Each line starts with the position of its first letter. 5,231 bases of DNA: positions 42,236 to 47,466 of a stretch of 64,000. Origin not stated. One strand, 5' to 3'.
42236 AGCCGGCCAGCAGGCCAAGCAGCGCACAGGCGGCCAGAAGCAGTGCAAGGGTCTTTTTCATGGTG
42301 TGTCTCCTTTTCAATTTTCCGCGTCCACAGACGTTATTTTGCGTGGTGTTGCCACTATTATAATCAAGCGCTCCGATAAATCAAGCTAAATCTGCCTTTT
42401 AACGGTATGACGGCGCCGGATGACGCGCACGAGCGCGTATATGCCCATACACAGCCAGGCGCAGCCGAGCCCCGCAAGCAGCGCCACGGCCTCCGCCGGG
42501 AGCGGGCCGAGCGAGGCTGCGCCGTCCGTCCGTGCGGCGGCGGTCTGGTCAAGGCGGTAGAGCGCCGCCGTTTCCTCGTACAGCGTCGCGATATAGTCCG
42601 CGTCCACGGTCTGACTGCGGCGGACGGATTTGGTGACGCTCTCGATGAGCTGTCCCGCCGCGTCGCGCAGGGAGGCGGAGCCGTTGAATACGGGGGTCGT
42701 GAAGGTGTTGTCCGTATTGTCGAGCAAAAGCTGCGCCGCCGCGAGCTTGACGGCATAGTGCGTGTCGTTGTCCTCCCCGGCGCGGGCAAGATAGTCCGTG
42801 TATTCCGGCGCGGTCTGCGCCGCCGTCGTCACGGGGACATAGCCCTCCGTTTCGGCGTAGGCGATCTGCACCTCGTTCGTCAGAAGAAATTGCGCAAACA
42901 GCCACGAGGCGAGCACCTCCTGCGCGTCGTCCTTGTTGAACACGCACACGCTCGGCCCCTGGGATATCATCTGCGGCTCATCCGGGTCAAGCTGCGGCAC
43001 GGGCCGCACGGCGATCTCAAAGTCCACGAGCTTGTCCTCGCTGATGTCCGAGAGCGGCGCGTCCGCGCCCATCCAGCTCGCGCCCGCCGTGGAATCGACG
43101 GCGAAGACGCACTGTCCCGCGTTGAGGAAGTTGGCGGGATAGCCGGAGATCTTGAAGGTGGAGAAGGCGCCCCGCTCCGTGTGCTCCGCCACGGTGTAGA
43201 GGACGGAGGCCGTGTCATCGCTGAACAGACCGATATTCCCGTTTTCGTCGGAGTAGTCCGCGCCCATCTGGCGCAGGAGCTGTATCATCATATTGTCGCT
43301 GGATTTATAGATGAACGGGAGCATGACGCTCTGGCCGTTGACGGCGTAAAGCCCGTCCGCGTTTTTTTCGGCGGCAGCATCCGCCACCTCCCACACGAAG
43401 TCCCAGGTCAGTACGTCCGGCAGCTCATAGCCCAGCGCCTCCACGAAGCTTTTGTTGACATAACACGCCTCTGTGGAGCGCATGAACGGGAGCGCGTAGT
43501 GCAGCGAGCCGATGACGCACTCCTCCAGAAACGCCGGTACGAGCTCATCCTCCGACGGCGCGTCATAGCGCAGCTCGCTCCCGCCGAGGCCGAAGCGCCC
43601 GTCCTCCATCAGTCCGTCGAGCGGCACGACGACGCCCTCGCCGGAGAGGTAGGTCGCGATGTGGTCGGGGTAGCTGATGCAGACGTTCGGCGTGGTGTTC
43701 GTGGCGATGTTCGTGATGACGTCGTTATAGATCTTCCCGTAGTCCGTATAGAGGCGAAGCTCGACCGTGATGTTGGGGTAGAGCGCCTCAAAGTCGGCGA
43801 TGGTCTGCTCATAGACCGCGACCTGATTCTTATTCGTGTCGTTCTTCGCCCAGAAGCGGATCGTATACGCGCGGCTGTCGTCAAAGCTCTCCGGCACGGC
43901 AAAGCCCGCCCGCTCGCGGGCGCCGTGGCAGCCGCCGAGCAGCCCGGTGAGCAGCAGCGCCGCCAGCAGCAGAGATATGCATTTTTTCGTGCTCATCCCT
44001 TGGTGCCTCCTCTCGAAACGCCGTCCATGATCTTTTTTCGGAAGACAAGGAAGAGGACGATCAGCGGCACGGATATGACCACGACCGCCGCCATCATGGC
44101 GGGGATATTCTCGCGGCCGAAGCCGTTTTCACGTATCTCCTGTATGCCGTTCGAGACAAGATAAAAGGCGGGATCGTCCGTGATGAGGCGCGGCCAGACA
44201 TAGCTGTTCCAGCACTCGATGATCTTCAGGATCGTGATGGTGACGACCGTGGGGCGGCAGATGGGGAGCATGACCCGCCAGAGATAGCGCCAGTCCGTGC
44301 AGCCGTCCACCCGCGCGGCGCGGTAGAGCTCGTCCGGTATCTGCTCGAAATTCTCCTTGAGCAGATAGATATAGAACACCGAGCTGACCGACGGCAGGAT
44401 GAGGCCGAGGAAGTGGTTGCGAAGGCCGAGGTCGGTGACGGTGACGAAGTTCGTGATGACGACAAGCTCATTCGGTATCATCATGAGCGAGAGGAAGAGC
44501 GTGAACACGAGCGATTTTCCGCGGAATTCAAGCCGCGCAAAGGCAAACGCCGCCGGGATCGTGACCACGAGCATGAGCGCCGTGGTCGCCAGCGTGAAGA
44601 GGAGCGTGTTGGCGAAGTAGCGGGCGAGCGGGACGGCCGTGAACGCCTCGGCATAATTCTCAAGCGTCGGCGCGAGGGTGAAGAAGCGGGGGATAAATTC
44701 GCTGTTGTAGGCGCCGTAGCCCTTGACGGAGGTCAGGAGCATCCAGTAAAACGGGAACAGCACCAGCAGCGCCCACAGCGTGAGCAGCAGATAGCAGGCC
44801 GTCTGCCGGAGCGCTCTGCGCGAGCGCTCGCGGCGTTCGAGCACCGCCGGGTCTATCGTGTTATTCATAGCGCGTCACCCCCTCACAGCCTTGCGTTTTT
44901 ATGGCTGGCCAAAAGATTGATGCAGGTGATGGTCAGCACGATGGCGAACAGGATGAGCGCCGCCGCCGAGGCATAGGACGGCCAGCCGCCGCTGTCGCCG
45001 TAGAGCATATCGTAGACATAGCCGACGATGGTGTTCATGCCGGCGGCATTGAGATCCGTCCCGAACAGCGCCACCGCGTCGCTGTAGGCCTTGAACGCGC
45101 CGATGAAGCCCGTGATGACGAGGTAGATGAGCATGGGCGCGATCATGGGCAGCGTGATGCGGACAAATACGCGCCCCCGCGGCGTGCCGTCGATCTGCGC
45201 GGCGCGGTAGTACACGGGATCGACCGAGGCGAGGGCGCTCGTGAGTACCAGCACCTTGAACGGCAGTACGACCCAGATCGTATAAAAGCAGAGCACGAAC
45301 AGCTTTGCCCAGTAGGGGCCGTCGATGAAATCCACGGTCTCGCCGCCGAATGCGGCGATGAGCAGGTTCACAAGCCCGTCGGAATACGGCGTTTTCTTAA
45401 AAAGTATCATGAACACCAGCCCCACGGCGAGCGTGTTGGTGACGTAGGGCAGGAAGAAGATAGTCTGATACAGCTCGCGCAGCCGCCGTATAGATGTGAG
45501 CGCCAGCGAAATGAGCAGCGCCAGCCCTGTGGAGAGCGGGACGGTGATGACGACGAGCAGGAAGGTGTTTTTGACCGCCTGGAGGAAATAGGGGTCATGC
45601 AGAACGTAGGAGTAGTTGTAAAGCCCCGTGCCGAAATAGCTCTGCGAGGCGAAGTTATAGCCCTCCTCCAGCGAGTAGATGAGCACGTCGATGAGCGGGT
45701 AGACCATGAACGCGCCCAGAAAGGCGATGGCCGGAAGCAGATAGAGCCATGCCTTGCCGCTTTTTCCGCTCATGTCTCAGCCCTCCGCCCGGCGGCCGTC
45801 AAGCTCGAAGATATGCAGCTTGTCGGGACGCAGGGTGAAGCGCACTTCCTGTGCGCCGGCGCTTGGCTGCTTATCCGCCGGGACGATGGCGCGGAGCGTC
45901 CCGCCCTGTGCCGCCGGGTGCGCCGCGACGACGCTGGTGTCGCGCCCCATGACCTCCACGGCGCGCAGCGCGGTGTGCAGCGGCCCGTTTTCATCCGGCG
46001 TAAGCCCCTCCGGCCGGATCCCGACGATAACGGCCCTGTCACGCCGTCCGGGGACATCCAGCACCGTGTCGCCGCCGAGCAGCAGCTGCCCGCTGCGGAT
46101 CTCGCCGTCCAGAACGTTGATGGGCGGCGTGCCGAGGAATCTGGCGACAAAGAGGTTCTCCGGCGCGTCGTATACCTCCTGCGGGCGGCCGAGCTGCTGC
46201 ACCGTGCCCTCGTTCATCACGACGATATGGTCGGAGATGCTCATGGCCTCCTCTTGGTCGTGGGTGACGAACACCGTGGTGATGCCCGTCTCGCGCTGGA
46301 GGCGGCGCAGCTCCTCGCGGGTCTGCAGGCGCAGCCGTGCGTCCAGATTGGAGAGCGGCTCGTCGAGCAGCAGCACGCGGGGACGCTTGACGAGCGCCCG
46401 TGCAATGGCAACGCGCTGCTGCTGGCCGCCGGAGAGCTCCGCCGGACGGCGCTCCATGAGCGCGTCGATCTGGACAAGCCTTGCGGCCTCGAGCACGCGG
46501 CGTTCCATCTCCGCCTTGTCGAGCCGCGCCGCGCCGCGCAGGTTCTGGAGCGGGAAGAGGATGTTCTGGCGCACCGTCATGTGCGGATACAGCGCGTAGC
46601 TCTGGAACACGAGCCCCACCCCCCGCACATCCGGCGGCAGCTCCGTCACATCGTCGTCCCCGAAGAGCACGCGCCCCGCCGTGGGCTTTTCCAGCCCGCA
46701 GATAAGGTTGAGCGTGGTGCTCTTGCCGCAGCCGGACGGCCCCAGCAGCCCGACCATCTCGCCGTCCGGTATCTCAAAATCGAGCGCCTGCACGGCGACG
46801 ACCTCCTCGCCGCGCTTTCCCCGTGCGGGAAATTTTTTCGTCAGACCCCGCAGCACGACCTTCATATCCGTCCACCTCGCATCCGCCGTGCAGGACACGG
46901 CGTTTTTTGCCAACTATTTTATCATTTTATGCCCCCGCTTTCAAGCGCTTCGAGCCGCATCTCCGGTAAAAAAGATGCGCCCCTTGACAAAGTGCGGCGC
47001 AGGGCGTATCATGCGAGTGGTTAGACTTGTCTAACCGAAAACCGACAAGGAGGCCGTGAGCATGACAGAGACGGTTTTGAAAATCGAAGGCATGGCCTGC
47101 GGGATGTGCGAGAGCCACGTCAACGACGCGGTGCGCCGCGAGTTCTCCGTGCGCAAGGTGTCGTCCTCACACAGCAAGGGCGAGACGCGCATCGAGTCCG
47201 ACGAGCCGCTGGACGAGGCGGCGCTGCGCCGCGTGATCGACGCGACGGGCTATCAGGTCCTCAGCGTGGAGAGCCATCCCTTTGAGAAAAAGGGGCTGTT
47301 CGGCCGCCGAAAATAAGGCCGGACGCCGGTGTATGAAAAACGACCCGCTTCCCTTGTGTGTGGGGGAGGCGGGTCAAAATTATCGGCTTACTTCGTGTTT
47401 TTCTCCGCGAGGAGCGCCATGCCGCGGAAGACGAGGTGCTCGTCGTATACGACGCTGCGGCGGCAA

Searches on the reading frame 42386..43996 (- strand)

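Call 55: search_protein_families(library=pfam, proteins=[window:42386-43996:-], max_evalue=0.00001)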
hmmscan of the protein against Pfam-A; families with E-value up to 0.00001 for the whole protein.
window:42386-43996:- (536 aa): 2 families
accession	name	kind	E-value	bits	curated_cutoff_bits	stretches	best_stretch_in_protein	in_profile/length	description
PF13416.11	SBP_bac_8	-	1.2e-25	91.4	27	1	65-403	2-275/279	Bacterial extracellular solute-binding protein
PF01547.30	SBP_bac_1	-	4.8e-18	66.6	26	1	61-377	9-306/307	Bacterial extracellular solute-binding protein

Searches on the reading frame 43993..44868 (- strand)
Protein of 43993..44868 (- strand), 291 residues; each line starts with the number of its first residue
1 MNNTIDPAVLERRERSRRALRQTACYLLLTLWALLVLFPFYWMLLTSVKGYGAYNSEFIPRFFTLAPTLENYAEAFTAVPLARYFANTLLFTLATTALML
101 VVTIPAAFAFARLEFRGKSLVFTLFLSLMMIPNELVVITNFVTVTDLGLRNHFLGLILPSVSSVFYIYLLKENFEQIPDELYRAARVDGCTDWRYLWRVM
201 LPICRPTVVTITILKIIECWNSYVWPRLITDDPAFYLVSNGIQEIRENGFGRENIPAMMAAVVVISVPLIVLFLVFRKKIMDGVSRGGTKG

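Call 55: search_protein_families(library=pfam, proteins=[window:43993-44868:-], max_evalue=0.00001)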
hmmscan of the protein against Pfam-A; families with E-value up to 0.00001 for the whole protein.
window:43993-44868:- (291 aa): 1 family
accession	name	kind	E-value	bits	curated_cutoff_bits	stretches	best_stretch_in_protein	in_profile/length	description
PF00528.27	BPD_transp_1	-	2.3e-18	67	26.4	1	104-278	2-176/184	Binding-protein-dependent transport system inner membrane component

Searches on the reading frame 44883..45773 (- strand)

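Call 51: search_protein_families(library=pfam, proteins=[window:44883-45773:-], max_evalue=0.001)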
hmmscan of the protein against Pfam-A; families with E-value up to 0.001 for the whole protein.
window:44883-45773:- (296 aa): 1 family
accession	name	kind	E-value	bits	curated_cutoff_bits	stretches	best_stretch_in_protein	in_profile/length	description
PF00528.27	BPD_transp_1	-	3.3e-15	56.7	26.4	1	90-282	8-173/184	Binding-protein-dependent transport system inner membrane component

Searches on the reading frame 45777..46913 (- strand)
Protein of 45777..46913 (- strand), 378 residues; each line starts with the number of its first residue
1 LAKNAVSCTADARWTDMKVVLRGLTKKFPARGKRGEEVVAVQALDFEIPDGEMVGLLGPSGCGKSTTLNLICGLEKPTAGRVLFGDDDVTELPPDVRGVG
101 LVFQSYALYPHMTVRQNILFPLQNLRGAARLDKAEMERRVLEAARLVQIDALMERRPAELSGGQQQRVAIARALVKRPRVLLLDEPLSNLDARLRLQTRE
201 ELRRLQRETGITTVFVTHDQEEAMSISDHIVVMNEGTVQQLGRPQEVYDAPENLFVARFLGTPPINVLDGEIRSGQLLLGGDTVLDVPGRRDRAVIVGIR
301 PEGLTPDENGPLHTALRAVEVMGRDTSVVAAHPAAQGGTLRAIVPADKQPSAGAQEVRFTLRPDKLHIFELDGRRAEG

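Call 51: search_protein_families(library=pfam, proteins=[window:45777-46913:-], max_evalue=0.001)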
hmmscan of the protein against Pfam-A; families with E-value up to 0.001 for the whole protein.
window:45777-46913:- (378 aa): 5 families
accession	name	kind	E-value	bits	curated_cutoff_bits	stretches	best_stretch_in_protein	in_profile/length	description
PF00005.33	ABC_tran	-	1.5e-37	129.7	25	1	42-187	2-136/137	ABC transporter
PF17912.7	OB_MalK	-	3.3e-07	31.5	27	1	261-302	1-51/53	MalK OB fold domain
PF17850.7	CysA_C_terminal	-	5e-06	27.4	29.7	1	266-302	1-39/43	CysA C-terminal regulatory domain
PF13304.12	AAA_21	-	3.2e-05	24.6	27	0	154-221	232-301/304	AAA domain, putative AbiEii toxin, Type IV TA system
PF08402.16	TOBE_2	-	8e-05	23.1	21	1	297-369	1-76/76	TOBE domain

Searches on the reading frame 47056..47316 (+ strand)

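Call 55: search_protein_families(library=pfam, proteins=[window:47056-47316:+], max_evalue=0.00001)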
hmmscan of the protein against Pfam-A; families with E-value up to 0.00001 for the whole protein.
window:47056-47316:+ (86 aa): 1 family
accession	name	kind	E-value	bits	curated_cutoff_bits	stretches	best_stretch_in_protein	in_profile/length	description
PF00403.32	HMA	-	1.1e-07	32.6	24.8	1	7-67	1-62/62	Heavy-metal-associated domain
